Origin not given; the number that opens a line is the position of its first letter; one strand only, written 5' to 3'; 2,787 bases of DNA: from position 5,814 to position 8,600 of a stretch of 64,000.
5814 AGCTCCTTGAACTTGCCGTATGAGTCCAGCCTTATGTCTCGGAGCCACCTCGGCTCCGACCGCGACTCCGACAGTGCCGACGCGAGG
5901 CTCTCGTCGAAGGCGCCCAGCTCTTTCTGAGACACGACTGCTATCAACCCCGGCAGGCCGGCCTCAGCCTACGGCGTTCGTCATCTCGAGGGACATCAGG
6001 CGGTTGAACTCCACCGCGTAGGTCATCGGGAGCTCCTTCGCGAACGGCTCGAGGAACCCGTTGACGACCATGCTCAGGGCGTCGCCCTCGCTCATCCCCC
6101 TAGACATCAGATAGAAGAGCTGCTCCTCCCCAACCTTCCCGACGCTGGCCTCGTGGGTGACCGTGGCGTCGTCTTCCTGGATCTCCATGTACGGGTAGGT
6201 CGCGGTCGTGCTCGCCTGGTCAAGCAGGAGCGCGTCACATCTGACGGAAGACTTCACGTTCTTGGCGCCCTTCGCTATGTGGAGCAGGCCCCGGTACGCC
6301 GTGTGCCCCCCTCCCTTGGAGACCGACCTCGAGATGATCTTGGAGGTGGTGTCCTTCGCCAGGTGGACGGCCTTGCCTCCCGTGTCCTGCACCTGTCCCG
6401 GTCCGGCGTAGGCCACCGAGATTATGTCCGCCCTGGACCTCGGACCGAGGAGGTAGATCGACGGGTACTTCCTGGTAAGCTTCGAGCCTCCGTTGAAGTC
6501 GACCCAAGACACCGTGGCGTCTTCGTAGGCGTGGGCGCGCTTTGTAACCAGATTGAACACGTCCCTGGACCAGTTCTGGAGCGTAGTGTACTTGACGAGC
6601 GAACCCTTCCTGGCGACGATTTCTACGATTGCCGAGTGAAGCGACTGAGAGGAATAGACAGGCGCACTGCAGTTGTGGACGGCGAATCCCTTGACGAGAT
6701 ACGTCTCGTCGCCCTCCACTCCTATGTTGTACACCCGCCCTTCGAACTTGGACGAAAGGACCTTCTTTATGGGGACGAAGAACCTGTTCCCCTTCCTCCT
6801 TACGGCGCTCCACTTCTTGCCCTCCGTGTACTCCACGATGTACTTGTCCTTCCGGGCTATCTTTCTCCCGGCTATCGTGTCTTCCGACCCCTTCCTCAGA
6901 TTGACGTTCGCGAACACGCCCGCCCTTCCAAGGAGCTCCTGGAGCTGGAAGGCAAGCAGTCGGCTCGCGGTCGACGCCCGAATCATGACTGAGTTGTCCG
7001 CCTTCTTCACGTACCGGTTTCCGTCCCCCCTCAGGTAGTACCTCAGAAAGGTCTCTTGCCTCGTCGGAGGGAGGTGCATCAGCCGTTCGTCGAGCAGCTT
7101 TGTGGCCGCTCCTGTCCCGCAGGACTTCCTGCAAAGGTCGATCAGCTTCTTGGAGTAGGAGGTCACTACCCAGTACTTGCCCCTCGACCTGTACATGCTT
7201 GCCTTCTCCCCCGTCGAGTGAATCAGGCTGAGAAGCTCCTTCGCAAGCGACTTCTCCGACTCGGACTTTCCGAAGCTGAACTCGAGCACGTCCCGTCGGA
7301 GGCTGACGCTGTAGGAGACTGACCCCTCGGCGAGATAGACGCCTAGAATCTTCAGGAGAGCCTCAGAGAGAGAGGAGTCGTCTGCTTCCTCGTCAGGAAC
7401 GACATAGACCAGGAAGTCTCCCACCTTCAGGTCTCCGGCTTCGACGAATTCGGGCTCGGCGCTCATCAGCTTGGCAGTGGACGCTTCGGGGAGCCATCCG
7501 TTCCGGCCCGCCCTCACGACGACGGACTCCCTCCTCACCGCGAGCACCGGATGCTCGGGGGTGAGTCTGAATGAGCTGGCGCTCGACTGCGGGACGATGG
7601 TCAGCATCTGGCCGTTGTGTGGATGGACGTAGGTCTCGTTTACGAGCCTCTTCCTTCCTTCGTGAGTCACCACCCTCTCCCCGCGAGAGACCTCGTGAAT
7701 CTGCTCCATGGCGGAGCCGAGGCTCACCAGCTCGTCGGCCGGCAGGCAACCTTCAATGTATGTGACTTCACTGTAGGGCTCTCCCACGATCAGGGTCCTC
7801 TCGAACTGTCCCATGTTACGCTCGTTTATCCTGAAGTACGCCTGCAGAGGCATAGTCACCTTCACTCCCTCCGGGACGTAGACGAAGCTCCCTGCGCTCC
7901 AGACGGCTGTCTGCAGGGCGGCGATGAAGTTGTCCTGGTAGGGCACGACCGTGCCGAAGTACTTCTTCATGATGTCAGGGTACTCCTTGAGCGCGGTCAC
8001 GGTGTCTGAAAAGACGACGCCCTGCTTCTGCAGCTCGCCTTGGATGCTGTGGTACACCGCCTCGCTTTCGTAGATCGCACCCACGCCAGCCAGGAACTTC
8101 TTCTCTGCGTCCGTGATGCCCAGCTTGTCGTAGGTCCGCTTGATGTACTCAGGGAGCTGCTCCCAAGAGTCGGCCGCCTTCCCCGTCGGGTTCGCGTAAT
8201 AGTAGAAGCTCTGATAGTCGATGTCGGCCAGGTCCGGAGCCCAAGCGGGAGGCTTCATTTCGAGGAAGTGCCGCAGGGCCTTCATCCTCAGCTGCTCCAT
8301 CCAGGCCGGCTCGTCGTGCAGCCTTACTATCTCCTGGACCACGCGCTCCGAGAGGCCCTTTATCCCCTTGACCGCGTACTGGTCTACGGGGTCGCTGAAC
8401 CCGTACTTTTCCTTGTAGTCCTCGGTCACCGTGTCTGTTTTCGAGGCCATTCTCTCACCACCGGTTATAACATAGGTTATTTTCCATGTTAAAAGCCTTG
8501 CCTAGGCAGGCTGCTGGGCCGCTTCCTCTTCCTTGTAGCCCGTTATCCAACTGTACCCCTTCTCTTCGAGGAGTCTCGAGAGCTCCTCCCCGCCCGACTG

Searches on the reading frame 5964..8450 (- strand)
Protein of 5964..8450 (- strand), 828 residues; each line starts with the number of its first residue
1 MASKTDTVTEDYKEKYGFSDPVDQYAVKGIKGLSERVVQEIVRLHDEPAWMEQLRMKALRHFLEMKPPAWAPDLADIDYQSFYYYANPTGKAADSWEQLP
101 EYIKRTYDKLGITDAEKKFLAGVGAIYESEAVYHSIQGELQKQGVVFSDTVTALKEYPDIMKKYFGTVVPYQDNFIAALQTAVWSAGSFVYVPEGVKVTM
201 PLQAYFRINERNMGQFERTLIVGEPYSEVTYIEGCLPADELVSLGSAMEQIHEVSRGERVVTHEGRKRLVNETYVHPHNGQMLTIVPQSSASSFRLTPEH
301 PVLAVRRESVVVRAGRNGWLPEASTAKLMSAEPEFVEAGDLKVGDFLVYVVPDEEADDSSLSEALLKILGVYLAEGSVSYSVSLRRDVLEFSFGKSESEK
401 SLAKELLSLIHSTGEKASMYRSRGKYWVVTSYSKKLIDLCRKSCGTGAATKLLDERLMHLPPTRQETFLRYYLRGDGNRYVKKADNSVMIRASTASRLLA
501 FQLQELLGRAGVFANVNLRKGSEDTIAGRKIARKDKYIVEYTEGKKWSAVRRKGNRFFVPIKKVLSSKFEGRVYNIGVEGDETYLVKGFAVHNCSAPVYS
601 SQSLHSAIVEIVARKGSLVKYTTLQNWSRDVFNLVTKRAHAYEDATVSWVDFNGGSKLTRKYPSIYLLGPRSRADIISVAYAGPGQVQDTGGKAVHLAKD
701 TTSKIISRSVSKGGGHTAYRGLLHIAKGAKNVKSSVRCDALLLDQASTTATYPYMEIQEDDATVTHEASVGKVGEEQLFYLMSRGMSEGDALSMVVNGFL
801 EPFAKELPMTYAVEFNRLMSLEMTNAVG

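Call 8: search_protein_families(library=pfam, proteins=[window:5964-8450:-])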
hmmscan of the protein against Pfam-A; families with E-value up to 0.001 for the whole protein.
window:5964-8450:- (828 aa): 4 families
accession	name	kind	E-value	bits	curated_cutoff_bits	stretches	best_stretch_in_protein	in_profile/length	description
PF01458.23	SUFBD_core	-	1.1e-74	251.3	27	1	591-799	27-232/232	SUF system FeS cluster assembly, SufBD core domain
PF19295.5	SufBD_N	-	4.1e-09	36.8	23.5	1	141-203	109-171/172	SufBD protein N-terminal region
PF14528.11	LAGLIDADG_3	-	2e-07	31.6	22.5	1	468-521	6-58/82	LAGLIDADG-like domain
PF14890.11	Intein_splicing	-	5.1e-05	23.6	35.8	0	335-593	78-155/155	Intein splicing domain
